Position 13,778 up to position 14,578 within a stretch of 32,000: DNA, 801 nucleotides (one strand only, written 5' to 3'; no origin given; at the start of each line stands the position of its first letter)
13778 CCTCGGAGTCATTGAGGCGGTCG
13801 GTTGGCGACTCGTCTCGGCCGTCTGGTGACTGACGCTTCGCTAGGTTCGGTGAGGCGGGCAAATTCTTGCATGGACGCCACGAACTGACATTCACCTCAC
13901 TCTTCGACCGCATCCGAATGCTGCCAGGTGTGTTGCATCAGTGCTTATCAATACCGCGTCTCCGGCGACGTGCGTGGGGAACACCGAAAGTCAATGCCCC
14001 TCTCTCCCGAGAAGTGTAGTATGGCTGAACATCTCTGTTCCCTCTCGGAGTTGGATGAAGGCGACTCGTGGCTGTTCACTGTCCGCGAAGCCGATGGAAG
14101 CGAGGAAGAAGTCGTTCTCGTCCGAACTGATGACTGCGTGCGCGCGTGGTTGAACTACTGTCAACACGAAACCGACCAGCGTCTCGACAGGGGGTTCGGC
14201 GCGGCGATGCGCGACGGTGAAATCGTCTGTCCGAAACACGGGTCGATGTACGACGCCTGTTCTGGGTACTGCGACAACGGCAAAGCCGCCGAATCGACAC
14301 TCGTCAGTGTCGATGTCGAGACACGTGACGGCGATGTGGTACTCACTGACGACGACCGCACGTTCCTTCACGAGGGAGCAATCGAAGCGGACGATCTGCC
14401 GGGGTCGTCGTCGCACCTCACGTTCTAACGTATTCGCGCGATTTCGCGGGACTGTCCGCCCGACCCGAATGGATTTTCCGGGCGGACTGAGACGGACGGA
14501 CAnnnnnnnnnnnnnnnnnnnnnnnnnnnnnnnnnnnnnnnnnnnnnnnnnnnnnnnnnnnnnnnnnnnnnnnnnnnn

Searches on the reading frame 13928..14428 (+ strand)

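Call 43: search_protein_families(library=pfam, proteins=[window:13928-14428:+], max_evalue=0.0001)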
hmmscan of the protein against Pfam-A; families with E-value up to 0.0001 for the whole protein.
window:13928-14428:+ (166 aa): 1 family
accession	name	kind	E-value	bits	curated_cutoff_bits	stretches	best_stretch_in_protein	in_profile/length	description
PF00355.32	Rieske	-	1.9e-09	37.7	20.3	1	36-123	5-83/88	Rieske [2Fe-2S] domain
